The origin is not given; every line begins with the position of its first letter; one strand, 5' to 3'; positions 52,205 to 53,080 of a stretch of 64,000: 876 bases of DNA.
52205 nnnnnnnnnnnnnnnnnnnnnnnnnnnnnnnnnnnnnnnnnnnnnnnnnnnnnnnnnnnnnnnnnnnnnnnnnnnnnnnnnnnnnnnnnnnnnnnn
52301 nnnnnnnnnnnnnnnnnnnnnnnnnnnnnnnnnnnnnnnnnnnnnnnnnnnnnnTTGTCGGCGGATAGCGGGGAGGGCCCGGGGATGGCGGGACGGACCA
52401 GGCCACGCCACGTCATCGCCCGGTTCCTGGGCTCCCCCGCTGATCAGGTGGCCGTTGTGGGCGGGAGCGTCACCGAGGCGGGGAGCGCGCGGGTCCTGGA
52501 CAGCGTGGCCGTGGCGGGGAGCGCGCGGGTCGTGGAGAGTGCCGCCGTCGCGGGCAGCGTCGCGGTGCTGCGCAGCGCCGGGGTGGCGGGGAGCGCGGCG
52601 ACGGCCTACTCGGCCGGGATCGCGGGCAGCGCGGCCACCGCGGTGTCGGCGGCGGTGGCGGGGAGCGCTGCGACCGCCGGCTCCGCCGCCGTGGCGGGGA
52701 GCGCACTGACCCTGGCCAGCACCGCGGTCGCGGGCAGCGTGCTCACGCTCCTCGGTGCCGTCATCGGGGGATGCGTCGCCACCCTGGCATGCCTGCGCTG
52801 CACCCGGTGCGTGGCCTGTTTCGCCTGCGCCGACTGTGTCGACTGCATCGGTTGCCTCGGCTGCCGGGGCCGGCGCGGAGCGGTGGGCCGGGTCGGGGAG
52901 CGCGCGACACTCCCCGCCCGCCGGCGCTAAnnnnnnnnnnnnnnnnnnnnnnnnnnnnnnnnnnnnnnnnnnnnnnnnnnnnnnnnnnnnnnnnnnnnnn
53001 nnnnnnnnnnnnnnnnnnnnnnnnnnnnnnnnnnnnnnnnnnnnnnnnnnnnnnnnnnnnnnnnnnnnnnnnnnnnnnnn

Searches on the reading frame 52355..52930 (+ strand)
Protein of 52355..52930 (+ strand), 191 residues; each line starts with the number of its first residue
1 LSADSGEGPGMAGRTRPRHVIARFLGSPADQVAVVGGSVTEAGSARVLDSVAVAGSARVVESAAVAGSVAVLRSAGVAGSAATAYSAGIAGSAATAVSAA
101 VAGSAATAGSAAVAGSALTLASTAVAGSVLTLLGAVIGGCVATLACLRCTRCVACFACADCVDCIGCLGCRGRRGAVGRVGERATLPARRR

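Call 3: search_protein_families(library=pfam, proteins=[window:52355-52930:+], max_evalue=0.01)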
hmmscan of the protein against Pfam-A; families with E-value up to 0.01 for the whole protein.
window:52355-52930:+ (191 aa): 0 families

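Call 5: search_protein_families(library=ncbifam, proteins=[window:52355-52930:+], max_evalue=0.1)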
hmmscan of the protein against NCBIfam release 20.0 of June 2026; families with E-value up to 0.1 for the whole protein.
window:52355-52930:+ (191 aa): 0 families

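Call 8: find_homologous_proteins(query=window:52385-52930:+, max_evalue=0.001)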
Query window:52385-52930:+ (181 aa): 29 proteins with E <= 0.001 among 8000 candidates.
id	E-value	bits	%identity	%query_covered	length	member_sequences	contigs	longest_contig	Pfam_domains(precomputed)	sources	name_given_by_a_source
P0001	5.3e-41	158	66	76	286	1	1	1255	-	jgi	jgi:hypothetical protein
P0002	3.3e-35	140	76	60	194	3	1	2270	-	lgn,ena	-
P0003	7.3e-35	138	64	78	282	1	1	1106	PF21365.4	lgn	-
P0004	1.1e-31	128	64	68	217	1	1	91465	-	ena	-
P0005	4.9e-30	123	70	58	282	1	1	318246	-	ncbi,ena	-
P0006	4.4e-27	113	52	90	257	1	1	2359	-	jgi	jgi:hypothetical protein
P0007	5.3e-25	106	57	70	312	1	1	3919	PF01928.27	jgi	jgi:adenylate cyclase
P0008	1.2e-24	105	61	75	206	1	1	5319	-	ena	-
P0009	3.9e-24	104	65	62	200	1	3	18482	-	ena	-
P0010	2.5e-23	101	64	31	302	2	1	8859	PF01928.27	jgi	jgi:adenylate cyclase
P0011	2.4e-22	98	60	61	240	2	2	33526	-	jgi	jgi:hypothetical protein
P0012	4.9e-22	97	59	71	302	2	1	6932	-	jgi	jgi:hypothetical protein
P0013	1.3e-21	95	56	71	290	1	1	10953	-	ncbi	-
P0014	7.8e-20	90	55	76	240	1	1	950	PF01391.24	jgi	jgi:hypothetical protein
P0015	8.0e-20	90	55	65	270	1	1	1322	-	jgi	jgi:hypothetical protein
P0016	8.7e-20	89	54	64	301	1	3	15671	-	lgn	-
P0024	2.9e-9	55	67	40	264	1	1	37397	PF21948.2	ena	-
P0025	7.0e-9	54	75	39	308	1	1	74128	-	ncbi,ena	-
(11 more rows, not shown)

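Call 21: find_encoding_contigs(protein=P0005, flank=6000, max_places=2)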
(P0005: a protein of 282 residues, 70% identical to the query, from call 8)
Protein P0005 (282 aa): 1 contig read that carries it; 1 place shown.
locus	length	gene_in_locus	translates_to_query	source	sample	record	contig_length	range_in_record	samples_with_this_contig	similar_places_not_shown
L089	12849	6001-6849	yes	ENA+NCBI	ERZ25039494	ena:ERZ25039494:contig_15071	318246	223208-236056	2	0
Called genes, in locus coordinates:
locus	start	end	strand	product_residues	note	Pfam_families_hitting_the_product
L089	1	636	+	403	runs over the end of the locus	PF06441:EHN, PF00561:Abhydrolase_1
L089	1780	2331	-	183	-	-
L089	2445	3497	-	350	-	PF00486:Trans_reg_C, PF03704:BTAD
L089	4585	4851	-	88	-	-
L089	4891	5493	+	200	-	PF00440:TetR_N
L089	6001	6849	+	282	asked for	-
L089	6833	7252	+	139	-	PF01243:PNPOx_N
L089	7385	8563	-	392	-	PF02515:CoA_transf_3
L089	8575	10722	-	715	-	PF03176:MMPL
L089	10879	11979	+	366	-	PF09994:T6SS_Tle1-like_cat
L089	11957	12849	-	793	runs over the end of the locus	-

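Call 22: find_encoding_contigs(protein=P0004, flank=6000, max_places=2)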
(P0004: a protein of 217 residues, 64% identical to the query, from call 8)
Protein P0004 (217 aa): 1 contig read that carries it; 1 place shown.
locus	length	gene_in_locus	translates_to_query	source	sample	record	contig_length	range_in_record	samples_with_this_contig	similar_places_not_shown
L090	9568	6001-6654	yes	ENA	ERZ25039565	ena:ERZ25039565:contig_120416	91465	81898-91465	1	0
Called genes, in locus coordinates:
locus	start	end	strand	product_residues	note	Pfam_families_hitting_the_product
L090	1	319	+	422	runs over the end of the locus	PF07730:HisKA_3, PF02518:HATPase_c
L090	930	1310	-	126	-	-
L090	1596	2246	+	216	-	-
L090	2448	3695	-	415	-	-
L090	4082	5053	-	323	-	PF00723:Glyco_hydro_15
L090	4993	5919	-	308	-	-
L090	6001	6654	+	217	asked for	-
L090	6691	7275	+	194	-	-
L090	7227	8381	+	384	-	-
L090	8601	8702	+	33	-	-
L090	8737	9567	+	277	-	?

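Call 23: find_encoding_contigs(protein=P0011, flank=6000, max_places=2)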
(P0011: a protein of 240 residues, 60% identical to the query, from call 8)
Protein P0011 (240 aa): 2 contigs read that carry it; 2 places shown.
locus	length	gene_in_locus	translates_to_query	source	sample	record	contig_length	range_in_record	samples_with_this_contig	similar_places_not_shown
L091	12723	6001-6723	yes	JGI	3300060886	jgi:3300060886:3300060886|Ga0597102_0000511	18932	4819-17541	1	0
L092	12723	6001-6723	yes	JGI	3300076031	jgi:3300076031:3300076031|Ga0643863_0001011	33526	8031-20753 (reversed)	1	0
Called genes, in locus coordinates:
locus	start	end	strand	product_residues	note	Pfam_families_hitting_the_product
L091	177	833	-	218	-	PF02230:Abhydrolase_2, PF00561:Abhydrolase_1 (faint), PF12146:Hydrolase_4 (weak), PF01738:DLH (weak), PF00326:Peptidase_S9 (faint)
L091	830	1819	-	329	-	PF00903:Glyoxalase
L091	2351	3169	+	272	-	PF26571:VldE (weak)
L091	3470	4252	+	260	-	PF02517:Rce1-like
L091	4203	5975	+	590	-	PF15420:Abhydrolase_9_N, PF10081:Abhydrolase_9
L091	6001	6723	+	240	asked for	-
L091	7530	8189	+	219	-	-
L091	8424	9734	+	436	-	PF00291:PALP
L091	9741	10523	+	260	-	PF13489:Methyltransf_23, PF01209:Ubie_methyltran (faint), PF13847:Methyltransf_31, PF08241:Methyltransf_11, PF08242:Methyltransf_12, PF13649:Methyltransf_25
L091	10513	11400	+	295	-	-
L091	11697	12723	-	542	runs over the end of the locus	PF20656:MS_N, PF01274:MS_TIM-barrel, PF20659:MS_C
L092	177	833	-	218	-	PF02230:Abhydrolase_2, PF00561:Abhydrolase_1 (faint), PF12146:Hydrolase_4 (weak), PF01738:DLH (weak), PF00326:Peptidase_S9 (faint)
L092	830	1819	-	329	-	PF00903:Glyoxalase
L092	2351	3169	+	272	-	PF26571:VldE (weak)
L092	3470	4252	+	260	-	PF02517:Rce1-like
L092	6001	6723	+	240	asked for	-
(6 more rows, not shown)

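Call 29: predict_structure(alignment_id=A2)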
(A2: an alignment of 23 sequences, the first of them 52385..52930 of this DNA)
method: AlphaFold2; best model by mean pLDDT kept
length: 181 residues; sequences in the alignment: 23
mean_pLDDT: 50.9   pTM: 0.28
mean pLDDT of the five models: 50.9, 49.0, 48.9, 43.3, 41.9
residues with pLDDT >= 90: 0; 70-90: 31; 50-70: 36; < 50: 114
segments of 3 or more residues with pLDDT < 50: 12-14, 26-30, 32-40, 42-51, 53-55, 57-120, 167-177
pLDDT, mean of each block of 10 residues (from residue 1): 55 52 50 45 46 42 38 38 35 35 37 45 58 79 83 81 53 46 49
secondary structure, 60 per line:
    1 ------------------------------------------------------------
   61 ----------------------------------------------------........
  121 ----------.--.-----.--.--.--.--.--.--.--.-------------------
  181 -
elements in order: H113-120

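Call 42: search_protein_representatives(alignment_id=A2)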
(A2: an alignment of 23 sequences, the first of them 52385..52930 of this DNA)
Query: 23 sequences, 226 profile positions. Proteins with E-value up to 0.001 (for the whole library): 205; up to 1e-10: 61; up to 1e-30: 24. The best 150 are listed.
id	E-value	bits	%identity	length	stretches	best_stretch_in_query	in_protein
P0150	4.4e-70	252.4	-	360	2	89-222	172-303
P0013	1.3e-67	244.3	-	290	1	34-202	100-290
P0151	7.1e-66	238.6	-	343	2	91-202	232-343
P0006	9.1e-66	238.3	-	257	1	10-202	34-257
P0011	1.0e-64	234.9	-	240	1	34-202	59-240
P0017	7.5e-64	232.0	-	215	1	6-202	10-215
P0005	2.3e-63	230.4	-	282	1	34-208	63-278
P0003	6.8e-61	222.3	-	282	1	10-203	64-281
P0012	7.4e-61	222.2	-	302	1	34-202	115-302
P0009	1.6e-58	214.6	-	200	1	44-202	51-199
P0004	1.2e-57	211.7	-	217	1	62-202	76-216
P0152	3.7e-53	197.0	-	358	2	98-202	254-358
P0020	2.8e-52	194.1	-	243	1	57-202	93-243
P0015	2.2e-51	191.3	-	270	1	10-202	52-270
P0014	9.7e-49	182.6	-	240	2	88-204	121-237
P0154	2.6e-44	168.1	-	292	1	5-203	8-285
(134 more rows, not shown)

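Call 51: find_encoding_contigs(protein=P0010, flank=5000, max_places=2)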
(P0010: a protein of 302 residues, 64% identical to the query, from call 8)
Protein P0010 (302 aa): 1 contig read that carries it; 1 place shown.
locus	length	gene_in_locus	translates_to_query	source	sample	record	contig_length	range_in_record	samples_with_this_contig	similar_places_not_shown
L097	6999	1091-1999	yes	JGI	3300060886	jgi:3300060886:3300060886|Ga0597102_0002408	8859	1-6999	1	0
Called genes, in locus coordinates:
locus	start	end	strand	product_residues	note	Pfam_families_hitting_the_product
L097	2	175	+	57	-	?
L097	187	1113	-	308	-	PF00990:GGDEF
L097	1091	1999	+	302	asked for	PF01928:CYTH (weak)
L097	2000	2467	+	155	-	PF10604:Polyketide_cyc2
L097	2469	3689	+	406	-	PF00583:Acetyltransf_1 (faint)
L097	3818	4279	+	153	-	PF24961:NfeD_membrane (weak), PF01957:NfeD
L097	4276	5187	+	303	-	PF01145:Band_7, PF13421:Band_7_1 (weak)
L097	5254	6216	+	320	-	PF01965:DJ-1_PfpI, PF00165:HTH_AraC, PF12833:HTH_18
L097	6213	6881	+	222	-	PF01965:DJ-1_PfpI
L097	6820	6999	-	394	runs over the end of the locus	PF00041:fn3 (weak)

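Call 52: find_encoding_contigs(protein=P0009, flank=5000, max_places=2)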
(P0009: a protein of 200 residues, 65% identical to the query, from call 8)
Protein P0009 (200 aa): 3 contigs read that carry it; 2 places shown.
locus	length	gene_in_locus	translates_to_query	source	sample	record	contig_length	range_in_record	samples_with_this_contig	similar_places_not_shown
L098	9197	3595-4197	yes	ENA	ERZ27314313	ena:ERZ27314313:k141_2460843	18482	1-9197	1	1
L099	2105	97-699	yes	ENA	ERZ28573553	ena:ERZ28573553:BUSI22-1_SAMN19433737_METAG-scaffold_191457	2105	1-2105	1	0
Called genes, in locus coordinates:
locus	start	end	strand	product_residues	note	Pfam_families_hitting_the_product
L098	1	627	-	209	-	?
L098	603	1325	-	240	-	-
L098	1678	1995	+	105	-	-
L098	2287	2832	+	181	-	-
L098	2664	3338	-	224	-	PF01548:DEDD_Tnp_IS110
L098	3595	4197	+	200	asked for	-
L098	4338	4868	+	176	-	PF01243:PNPOx_N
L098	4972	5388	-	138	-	-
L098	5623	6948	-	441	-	PF00535:Glycos_transf_2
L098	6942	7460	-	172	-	PF00908:dTDP_sugar_isom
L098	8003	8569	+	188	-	-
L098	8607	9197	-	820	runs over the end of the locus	PF00535:Glycos_transf_2, PF04230:PS_pyruv_trans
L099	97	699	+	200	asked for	-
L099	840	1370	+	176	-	PF01243:PNPOx_N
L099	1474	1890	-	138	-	-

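Call 53: find_encoding_contigs(protein=P0016, flank=5000, max_places=2)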
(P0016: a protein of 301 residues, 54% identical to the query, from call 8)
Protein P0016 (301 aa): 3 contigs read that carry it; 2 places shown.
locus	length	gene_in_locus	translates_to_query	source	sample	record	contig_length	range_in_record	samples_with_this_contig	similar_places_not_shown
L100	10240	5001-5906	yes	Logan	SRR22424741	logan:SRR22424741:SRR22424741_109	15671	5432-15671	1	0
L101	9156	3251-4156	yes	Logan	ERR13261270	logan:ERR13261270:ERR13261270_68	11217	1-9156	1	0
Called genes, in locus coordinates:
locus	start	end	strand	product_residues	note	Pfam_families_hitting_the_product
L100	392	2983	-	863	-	PF00498:FHA, PF16697:Yop-YscD_cpl (weak), PF00498:FHA, PF16697:Yop-YscD_cpl, PF00005:ABC_tran, PF13304:AAA_21, PF01061:ABC2_membrane, PF12698:ABC2_membrane_3 (faint)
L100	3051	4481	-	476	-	PF00069:Pkinase, PF07714:PK_Tyr_Ser-Thr, PF17667:Pkinase_fungal (weak)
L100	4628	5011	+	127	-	PF00293:NUDIX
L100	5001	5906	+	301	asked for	-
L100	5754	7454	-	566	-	PF00069:Pkinase, PF07714:PK_Tyr_Ser-Thr, PF13462:Thioredoxin_4 (weak)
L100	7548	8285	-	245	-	-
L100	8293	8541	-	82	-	PF01850:PIN (weak)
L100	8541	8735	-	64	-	PF07704:PSK_trans_fac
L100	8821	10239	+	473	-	?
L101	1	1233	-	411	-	?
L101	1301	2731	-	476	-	PF00069:Pkinase, PF07714:PK_Tyr_Ser-Thr, PF17667:Pkinase_fungal (weak)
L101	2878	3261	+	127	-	PF00293:NUDIX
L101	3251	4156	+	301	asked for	-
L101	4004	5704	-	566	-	PF00069:Pkinase, PF07714:PK_Tyr_Ser-Thr, PF13462:Thioredoxin_4 (weak)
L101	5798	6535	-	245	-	-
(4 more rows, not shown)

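Call 58: list_cluster_members(proteins=[window:52385-52930:+, window:51307-52368:+, window:49326-50126:+, window:52940-53143:+])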
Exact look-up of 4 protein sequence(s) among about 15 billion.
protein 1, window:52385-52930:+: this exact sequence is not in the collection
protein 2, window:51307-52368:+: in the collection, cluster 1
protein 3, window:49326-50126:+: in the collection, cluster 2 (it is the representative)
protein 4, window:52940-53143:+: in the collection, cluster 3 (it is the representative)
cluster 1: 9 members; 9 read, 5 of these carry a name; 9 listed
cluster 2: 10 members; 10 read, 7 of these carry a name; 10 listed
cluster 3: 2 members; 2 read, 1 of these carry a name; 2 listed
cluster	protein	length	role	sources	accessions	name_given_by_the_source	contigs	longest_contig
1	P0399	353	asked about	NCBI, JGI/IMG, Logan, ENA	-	hypothetical protein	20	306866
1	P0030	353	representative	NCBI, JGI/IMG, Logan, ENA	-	-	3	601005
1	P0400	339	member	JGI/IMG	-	hypothetical protein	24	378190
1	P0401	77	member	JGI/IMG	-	hypothetical protein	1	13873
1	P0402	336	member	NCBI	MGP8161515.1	MAG: hypothetical protein ACLQGJ_09925 [Candidatus Dormibacteria bacterium]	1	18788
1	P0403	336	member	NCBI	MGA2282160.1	MAG: hypothetical protein ABSH07_00530 [Candidatus Dormibacteria bacterium]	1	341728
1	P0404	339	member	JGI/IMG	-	-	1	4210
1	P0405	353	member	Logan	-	-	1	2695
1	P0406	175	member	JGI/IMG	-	-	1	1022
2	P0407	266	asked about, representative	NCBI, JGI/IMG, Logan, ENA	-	6-phosphogluconolactonase (cycloisomerase 2 family)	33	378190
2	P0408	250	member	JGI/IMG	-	6-phosphogluconolactonase (cycloisomerase 2 family)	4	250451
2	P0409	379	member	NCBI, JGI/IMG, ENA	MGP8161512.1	MAG: lactonase family protein [Candidatus Dormibacteria bacterium]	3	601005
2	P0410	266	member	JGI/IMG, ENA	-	6-phosphogluconolactonase (cycloisomerase 2 family)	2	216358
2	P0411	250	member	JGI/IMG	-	6-phosphogluconolactonase (cycloisomerase 2 family)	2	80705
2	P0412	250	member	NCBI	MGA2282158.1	MAG: beta-propeller fold lactonase family protein [Candidatus Dormibacteria bacterium]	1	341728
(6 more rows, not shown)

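Call 59: search_protein_families(library=padloc, proteins=[window:52385-52930:+], max_evalue=0.1)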
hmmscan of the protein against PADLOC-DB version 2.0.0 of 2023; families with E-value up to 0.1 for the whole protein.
window:52385-52930:+ (181 aa): 0 families

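Call 60: search_protein_families(library=phrogs, proteins=[window:52385-52930:+], max_evalue=0.1)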
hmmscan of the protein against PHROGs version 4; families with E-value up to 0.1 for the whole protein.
window:52385-52930:+ (181 aa): 3 families
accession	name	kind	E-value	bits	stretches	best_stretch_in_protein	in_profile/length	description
phrog_5070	-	unknown function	8.9e-08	32.8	1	23-128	59-164/182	-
phrog_7964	-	unknown function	5.4e-07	29.8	1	27-118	86-177/269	-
phrog_15341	-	unknown function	0.0019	18.7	1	130-160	45-75/276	-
